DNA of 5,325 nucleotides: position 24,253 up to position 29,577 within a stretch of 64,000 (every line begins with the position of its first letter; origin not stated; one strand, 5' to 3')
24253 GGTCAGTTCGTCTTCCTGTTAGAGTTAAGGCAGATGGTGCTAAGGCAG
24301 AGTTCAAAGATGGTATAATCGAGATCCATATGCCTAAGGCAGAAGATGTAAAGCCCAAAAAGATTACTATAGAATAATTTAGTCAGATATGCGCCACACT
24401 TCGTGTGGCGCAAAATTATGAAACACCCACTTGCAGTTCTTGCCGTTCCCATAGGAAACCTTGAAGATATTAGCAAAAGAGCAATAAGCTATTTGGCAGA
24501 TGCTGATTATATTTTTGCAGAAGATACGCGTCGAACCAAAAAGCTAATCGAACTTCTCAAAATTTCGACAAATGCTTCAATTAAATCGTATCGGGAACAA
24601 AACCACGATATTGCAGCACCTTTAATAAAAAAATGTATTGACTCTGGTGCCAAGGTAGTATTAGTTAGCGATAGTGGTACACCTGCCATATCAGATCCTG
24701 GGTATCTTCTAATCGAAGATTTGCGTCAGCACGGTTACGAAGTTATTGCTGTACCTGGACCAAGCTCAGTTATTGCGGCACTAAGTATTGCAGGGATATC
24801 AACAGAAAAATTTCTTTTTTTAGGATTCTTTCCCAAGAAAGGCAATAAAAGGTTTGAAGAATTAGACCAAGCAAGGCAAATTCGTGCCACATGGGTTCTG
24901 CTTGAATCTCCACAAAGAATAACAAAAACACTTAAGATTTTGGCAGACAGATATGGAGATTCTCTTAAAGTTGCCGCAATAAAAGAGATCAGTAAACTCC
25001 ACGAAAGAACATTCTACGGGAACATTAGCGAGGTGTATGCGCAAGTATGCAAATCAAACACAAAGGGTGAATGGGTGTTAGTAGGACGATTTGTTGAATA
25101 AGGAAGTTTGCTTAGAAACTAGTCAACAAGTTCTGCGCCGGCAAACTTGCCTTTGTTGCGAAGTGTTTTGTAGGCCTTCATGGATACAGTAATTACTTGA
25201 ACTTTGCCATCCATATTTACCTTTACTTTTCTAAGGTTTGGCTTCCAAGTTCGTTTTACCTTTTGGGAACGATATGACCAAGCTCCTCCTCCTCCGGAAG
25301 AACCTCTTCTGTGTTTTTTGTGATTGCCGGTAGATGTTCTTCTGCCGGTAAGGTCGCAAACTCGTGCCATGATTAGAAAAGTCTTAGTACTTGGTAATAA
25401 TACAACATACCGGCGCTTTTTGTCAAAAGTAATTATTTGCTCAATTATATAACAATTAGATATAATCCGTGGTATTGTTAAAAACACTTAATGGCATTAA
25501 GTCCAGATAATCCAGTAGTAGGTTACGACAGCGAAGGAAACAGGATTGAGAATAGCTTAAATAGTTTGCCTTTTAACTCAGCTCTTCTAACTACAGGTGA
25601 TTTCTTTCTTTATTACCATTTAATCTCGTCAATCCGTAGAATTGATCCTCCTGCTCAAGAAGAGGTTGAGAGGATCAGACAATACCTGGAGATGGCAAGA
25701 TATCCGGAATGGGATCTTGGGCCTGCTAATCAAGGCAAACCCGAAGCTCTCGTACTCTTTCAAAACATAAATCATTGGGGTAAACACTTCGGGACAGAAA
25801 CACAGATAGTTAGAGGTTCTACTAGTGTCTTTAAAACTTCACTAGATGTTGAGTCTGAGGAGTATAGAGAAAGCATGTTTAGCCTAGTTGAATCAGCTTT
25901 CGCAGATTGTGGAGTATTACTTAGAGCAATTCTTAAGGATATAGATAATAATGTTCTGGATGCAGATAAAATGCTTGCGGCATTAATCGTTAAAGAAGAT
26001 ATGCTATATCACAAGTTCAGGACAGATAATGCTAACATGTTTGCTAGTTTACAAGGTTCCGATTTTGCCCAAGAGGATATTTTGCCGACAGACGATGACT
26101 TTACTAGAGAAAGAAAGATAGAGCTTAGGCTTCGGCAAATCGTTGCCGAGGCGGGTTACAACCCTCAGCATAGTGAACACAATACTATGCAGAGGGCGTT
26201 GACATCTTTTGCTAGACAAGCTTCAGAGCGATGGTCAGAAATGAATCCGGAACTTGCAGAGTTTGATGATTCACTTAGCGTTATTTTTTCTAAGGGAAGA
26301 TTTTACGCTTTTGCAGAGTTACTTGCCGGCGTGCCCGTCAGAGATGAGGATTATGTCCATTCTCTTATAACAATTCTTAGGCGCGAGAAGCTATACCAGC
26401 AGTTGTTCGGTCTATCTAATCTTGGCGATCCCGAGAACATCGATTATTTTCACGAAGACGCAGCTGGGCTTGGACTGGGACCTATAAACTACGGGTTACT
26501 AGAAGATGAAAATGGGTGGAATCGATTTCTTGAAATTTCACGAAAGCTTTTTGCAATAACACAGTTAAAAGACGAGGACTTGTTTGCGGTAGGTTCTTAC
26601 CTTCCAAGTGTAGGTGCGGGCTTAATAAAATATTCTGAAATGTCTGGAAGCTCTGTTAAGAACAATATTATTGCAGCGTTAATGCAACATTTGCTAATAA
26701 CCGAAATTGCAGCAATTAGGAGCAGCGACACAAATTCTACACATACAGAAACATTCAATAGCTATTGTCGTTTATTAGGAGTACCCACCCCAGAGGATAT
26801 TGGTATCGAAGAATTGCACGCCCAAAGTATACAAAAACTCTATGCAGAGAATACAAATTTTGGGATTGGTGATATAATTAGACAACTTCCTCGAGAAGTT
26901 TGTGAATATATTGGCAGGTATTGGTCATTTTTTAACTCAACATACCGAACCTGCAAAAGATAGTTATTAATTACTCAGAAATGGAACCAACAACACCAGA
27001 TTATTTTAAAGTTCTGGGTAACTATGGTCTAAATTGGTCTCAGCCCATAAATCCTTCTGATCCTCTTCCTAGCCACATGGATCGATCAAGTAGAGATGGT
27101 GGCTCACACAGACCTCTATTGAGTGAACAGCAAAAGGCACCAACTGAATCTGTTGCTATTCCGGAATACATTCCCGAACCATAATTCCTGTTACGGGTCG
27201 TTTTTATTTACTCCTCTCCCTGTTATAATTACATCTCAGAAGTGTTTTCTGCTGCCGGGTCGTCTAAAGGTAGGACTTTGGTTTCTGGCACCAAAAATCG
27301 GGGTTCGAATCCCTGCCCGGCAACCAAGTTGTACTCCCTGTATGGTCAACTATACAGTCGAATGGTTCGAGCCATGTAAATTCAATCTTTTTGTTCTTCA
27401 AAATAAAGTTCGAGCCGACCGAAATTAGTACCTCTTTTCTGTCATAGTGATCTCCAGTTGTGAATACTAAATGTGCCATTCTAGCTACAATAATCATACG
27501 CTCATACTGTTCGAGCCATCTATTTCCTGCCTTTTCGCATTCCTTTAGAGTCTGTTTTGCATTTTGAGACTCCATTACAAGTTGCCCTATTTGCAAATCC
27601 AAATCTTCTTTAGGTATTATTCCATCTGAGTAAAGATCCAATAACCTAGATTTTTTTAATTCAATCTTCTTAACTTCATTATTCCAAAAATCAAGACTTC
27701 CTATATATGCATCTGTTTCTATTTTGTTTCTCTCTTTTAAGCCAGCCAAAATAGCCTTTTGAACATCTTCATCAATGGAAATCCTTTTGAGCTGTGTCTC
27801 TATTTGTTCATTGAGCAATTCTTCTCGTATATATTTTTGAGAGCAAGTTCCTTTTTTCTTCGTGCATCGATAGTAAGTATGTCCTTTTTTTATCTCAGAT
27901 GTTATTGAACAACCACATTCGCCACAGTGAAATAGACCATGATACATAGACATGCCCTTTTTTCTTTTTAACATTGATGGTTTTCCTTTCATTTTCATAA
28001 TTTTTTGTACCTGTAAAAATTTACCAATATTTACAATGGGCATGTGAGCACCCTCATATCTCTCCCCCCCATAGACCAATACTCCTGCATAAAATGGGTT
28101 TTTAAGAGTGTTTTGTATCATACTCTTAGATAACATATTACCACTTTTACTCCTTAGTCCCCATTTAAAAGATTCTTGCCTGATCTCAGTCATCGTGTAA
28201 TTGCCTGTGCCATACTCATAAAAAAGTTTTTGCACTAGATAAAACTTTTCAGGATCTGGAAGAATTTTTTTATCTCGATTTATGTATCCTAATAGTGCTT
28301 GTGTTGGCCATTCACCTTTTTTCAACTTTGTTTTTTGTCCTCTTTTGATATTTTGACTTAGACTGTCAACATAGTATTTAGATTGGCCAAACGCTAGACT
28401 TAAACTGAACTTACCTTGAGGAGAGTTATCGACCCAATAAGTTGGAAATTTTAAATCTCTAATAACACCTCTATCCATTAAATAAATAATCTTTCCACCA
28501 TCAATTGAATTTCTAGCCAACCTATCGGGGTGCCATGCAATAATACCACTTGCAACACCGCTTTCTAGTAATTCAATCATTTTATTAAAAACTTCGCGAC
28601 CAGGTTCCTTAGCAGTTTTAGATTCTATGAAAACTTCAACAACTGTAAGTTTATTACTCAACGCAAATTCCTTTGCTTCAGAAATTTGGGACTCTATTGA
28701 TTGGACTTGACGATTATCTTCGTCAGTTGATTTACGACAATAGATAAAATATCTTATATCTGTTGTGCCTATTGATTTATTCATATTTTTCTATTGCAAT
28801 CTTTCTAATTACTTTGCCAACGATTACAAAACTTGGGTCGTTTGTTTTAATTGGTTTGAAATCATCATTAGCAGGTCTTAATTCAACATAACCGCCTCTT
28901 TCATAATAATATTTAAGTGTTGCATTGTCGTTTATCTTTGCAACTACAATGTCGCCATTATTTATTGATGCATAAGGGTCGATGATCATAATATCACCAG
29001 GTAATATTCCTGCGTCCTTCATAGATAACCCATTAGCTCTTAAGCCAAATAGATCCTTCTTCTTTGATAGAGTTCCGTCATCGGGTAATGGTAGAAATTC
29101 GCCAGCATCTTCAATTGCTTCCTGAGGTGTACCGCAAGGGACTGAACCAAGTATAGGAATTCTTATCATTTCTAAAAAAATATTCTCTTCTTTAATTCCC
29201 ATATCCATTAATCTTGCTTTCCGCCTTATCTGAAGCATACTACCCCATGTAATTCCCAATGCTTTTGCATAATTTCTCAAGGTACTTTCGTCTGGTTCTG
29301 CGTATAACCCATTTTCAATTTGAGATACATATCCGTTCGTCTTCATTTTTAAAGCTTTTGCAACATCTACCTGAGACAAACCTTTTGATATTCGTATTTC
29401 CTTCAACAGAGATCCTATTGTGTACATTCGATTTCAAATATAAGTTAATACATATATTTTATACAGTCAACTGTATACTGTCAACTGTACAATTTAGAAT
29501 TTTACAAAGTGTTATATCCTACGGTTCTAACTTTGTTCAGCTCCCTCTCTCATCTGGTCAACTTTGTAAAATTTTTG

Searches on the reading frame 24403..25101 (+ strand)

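Call 22: search_protein_families(library=pfam, proteins=[window:24403-25101:+], max_evalue=0.001)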
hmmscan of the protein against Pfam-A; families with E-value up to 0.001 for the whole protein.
window:24403-25101:+ (232 aa): 1 family
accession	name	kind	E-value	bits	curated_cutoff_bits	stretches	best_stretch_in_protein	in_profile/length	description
PF00590.25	TP_methylase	-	1.3e-32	113.9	27.8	1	10-211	2-211/212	Tetrapyrrole (Corrin/Porphyrin) Methylases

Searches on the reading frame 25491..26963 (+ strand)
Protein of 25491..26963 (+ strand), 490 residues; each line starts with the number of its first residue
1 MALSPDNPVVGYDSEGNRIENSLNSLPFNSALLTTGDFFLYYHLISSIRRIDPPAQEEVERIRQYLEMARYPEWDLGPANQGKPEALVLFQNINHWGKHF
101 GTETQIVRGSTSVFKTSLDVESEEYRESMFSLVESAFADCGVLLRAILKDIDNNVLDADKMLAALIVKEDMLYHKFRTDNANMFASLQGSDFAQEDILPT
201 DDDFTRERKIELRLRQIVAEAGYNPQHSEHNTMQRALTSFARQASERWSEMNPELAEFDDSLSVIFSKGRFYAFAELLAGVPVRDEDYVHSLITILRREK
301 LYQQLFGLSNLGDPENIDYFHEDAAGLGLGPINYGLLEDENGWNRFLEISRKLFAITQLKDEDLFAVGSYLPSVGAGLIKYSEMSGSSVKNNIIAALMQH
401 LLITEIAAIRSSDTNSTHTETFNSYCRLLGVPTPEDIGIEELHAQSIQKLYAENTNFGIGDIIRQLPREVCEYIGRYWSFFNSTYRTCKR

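Call 22: search_protein_families(library=pfam, proteins=[window:25491-26963:+], max_evalue=0.001)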
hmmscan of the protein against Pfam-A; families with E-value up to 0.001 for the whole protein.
window:25491-26963:+ (490 aa): 0 families

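Call 88: find_related_loci(query=window:25491-26960:+, collection=metagenome_contigs, flank=10000)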
Query window:25491-26960:+ (490 aa) in metagenome_contigs; peptide patterns used: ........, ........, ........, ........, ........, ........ (x = any residue, [..] = any of these).
35 stretches matched a pattern, but none encodes a relative of the query by tblastn (E <= 1e-3).

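Call 89: find_encoding_contigs(protein=window:25491-26960:+, flank=10000, max_places=8)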
Protein window:25491-26960:+ (490 aa): 5 contigs read that carry it; 5 places shown.
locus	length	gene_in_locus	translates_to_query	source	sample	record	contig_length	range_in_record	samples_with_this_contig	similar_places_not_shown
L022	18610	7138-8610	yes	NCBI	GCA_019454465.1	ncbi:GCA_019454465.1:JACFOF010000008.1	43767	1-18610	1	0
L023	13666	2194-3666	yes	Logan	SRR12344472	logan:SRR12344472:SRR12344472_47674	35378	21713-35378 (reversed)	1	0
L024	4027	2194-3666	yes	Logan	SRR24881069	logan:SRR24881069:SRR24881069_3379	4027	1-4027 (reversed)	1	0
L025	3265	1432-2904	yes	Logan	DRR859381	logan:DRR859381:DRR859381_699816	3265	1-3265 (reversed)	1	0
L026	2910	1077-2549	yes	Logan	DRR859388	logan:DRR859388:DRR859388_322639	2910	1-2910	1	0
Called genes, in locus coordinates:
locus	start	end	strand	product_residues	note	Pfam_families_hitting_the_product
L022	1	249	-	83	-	?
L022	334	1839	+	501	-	PF00128:Alpha-amylase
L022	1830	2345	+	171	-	-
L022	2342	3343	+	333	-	PF00389:2-Hacid_dh, PF02826:2-Hacid_dh_C, PF03446:NAD_binding_2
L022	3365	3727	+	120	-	PF03965:Penicillinase_R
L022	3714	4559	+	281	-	PF01435:Peptidase_M48 (faint)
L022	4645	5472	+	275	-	PF13098:Thioredoxin_2 (weak), PF13462:Thioredoxin_4, PF01323:DSBA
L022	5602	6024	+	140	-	PF00011:HSP20, PF17886:ArsA_HSP20 (faint)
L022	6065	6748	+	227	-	PF00590:TP_methylase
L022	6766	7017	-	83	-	PF00830:Ribosomal_L28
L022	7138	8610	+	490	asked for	-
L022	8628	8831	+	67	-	-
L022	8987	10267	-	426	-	-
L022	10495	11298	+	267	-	-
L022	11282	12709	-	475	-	PF00224:PK, PF02887:PK_C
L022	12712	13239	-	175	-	PF00588:SpoU_methylase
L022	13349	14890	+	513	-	PF01676:Metalloenzyme, PF06415:iPGM_N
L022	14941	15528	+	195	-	-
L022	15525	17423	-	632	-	PF00009:GTP_EFTU, PF03144:GTP_EFTU_D2 (weak), PF14492:EFG_III (weak), PF00679:EFG_C, PF06421:LepA_C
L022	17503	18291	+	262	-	PF01551:Peptidase_M23 (weak)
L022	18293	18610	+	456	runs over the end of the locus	PF07719:TPR_2 (faint), PF13432:TPR_16 (faint), PF13181:TPR_8 (faint), PF14559:TPR_19 (weak), PF25063:ARM_TT21_C (faint), PF13428:TPR_14 (faint), PF00515:TPR_1 (weak), PF14559:TPR_19 (weak)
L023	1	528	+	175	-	?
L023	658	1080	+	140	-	PF00011:HSP20, PF17886:ArsA_HSP20 (faint)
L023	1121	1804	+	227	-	PF00590:TP_methylase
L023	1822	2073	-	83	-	PF00830:Ribosomal_L28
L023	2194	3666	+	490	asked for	-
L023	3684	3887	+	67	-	-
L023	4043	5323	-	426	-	-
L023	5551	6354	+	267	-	-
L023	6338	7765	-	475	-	PF00224:PK, PF02887:PK_C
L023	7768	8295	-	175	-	PF00588:SpoU_methylase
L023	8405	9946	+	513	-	PF01676:Metalloenzyme, PF06415:iPGM_N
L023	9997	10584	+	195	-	-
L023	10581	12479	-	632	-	PF00009:GTP_EFTU, PF03144:GTP_EFTU_D2 (weak), PF14492:EFG_III (weak), PF00679:EFG_C, PF06421:LepA_C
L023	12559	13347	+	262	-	PF01551:Peptidase_M23 (weak)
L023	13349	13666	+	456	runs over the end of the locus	PF07719:TPR_2 (faint), PF13432:TPR_16 (faint), PF13181:TPR_8 (faint), PF14559:TPR_19 (weak), PF25063:ARM_TT21_C (faint), PF13428:TPR_14 (faint), PF00515:TPR_1 (weak), PF14559:TPR_19 (weak)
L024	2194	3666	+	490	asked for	-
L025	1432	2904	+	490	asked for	-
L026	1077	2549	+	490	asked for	-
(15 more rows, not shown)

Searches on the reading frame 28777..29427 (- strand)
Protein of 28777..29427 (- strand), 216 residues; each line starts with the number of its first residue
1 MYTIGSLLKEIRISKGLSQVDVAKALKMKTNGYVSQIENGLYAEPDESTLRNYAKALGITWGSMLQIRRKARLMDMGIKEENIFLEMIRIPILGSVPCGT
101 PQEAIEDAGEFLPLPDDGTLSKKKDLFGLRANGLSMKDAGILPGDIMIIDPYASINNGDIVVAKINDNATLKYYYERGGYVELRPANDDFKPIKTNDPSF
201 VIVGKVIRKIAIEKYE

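Call 5: search_protein_families(library=pfam, proteins=[window:28777-29427:-], max_evalue=0.01)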
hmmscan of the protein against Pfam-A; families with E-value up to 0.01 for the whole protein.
window:28777-29427:- (216 aa): 5 families
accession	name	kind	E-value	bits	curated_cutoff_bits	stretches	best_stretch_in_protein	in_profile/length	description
PF00717.28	Peptidase_S24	-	8.4e-27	93.6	23.3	1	91-207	1-116/116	Peptidase S24-like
PF01381.28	HTH_3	-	1.3e-12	48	23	1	8-60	1-51/55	Helix-turn-helix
PF13560.12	HTH_31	-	9.1e-08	32.7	27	1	4-59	2-56/64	Helix-turn-helix domain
PF13413.12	HTH_25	-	7.7e-07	29.3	24.6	1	7-59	1-57/62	Helix-turn-helix domain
PF12844.13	HTH_19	-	2.3e-06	27.8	30.2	1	5-60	1-54/64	Helix-turn-helix domain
